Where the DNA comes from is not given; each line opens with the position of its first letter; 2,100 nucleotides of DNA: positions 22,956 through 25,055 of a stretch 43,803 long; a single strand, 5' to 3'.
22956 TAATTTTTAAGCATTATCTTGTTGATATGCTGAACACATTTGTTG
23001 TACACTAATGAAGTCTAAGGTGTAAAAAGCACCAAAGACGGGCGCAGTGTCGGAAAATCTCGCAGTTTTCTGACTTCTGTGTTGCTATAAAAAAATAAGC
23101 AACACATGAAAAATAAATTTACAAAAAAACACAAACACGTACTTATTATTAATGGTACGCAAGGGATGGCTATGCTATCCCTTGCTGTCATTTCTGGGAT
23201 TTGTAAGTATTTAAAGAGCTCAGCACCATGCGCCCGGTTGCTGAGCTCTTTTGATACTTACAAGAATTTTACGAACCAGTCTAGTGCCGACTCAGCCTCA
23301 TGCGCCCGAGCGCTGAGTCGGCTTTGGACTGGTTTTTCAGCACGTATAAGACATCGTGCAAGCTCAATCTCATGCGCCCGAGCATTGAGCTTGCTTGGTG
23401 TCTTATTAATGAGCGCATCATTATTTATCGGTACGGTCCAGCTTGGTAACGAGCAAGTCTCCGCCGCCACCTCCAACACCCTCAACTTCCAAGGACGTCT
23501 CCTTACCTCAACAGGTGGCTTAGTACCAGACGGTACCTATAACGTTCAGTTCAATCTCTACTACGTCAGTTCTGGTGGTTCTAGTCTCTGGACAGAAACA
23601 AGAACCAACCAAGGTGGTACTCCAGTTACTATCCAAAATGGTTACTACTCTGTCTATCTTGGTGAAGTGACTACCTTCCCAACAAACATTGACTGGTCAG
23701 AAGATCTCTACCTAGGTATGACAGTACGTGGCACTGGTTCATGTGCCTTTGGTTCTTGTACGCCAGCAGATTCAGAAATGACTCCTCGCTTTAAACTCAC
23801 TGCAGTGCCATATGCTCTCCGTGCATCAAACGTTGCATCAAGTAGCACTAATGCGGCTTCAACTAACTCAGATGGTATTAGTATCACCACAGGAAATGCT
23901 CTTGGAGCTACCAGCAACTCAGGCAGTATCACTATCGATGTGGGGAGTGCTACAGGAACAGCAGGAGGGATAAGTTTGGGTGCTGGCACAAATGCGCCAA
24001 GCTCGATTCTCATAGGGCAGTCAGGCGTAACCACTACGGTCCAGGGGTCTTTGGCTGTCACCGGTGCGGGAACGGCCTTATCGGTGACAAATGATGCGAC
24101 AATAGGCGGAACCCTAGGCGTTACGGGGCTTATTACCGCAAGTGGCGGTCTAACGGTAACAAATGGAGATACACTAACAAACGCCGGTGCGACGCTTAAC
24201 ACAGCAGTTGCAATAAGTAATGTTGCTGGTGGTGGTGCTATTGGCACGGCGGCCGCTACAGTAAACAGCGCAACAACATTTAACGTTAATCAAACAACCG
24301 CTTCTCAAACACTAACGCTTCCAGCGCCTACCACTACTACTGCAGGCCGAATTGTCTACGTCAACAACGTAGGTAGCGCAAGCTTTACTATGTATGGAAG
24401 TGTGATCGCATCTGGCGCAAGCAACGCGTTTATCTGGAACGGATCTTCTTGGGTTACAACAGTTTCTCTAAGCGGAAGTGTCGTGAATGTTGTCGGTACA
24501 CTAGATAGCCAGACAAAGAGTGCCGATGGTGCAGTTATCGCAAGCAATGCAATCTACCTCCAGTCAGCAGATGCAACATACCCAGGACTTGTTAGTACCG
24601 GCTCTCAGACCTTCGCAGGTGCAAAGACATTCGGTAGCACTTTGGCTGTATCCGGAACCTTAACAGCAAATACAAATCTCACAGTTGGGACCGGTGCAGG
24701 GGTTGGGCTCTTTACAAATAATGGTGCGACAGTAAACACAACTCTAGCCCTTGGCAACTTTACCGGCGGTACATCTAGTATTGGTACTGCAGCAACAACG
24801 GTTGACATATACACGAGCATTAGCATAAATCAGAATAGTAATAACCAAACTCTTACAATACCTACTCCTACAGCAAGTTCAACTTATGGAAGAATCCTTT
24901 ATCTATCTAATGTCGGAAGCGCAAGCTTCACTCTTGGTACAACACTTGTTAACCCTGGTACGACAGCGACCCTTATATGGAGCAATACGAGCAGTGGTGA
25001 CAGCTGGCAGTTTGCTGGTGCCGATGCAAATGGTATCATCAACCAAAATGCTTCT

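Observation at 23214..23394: Three in-frame stem-loops exactly 72 nt apart with covarying stems and an invariant AUGCGCCC apical loop, in the first 100 codons of the giant ORF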

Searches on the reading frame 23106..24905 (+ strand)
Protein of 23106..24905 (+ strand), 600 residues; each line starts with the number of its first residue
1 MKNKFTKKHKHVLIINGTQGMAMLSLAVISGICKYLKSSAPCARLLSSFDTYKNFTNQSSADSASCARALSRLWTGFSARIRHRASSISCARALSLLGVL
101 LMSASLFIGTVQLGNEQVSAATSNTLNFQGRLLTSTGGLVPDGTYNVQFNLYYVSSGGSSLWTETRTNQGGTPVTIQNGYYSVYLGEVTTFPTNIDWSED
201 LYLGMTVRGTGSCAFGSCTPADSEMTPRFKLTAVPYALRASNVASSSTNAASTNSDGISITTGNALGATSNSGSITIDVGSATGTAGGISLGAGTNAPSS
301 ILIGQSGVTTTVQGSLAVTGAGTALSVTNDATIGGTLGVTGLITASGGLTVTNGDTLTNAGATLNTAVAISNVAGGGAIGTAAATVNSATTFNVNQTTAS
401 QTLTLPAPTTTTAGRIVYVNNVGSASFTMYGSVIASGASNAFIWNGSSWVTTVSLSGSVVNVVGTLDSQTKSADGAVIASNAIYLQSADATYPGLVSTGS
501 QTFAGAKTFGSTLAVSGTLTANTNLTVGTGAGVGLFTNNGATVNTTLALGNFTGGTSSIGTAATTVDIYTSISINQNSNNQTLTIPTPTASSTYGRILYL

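Call 15: find_homologous_proteins(query=window:23106-24905:+)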
Query window:23106-24905:+ (600 aa): 92 proteins with E <= 0.001 among 8000 candidates.
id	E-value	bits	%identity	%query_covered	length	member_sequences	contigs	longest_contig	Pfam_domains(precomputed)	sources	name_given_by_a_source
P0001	1.2e-130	455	45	67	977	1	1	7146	-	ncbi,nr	ncbi:hypothetical protein KDA00_04990, partial [Candidatus Saccharibacteria bacterium]|nr:hypothetic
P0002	2.4e-117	411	67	33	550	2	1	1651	-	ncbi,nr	ncbi:MAG: hypothetical protein LC650_03085, partial [Actinobacteria bacterium]|nr:hypothetical prote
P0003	7.6e-110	386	54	77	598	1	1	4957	-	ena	-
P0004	1.6e-103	365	52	76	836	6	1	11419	-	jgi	jgi:hypothetical protein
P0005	6.3e-95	337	48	78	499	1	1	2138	-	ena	-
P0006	1.4e-92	329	73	39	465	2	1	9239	-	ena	-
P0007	8.5e-90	320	48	76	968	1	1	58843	-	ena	-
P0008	3.8e-89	318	57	53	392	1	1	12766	-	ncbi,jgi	-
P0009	4.3e-89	318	54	35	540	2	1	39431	PF18338.8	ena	-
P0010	5.5e-86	307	76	36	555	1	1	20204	-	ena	-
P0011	1.9e-80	289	55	50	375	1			-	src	-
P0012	9.9e-80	287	52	56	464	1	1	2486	-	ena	-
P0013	8.5e-73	264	47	59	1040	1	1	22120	-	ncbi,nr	ncbi:S-layer family protein [Candidatus Saccharibacteria bacterium]|nr:S-layer family protein [Candi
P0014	1.9e-69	253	46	60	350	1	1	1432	-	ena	-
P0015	4.3e-69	252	49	62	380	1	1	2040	-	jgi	jgi:hypothetical protein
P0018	4.5e-65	238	54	47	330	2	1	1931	-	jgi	jgi:hypothetical protein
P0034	1.1e-39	155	50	31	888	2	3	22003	-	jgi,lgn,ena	-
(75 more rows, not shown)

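Call 17: find_encoding_contigs(protein=P0008, flank=10000, max_places=4)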
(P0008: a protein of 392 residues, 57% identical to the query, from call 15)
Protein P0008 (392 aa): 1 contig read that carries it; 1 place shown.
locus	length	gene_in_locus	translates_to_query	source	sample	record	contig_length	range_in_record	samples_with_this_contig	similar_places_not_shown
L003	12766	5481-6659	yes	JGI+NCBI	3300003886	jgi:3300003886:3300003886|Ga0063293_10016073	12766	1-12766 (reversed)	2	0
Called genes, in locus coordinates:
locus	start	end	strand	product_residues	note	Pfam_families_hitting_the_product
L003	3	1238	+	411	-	?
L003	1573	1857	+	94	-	-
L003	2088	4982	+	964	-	PF00133:tRNA-synt_1, PF09334:tRNA-synt_1g, PF08264:Anticodon_1, PF19302:DUF5915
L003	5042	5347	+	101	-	PF00829:Ribosomal_L21p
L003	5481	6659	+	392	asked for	-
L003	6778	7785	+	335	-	-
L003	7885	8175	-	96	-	-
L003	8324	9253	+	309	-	-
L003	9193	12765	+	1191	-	?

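Call 18: find_encoding_contigs(protein=P0006, flank=10000, max_places=4)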
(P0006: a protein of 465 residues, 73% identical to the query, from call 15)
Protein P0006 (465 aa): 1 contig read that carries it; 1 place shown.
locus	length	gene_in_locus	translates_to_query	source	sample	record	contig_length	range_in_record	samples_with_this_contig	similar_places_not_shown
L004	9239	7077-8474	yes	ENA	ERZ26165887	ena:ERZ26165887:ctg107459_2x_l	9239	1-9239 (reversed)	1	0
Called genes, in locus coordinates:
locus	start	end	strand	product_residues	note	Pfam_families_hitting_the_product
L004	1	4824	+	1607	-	?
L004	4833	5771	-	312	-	PF13354:Beta-lactamase2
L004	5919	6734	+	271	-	-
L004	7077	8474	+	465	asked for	-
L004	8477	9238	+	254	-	?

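Call 45: find_encoding_contigs(protein=P0034, flank=1500, max_places=2)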
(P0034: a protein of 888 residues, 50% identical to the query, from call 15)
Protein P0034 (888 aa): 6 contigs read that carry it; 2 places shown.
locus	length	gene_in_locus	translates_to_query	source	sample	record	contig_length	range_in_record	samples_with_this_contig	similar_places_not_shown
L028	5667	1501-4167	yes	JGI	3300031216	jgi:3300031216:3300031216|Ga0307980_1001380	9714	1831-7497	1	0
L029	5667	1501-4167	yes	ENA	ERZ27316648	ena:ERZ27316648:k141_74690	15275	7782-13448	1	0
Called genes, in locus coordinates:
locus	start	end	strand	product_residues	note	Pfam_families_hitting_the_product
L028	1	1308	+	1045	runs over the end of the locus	?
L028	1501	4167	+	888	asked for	-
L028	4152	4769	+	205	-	-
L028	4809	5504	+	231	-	PF01797:Y1_Tnp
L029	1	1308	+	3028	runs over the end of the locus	?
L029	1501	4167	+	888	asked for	-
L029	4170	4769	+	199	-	-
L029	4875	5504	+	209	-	PF01797:Y1_Tnp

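Call 46: find_encoding_contigs(protein=P0005, flank=1500, max_places=2)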
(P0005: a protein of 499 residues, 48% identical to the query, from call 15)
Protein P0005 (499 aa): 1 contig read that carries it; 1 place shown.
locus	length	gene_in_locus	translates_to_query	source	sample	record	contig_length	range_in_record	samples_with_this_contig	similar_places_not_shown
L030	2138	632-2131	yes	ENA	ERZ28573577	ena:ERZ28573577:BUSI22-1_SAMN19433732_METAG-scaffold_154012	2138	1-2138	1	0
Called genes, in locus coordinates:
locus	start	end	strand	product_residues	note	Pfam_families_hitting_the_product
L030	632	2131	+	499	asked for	-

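Call 47: find_encoding_contigs(protein=P0018, flank=1500, max_places=2)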
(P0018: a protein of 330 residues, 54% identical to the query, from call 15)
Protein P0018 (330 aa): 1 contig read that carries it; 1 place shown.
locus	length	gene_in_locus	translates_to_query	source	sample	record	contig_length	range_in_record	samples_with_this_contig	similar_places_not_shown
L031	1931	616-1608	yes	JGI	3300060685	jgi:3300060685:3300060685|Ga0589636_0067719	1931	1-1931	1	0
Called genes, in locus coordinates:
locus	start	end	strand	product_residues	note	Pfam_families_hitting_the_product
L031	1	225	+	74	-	?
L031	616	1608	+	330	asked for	-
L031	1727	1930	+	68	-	?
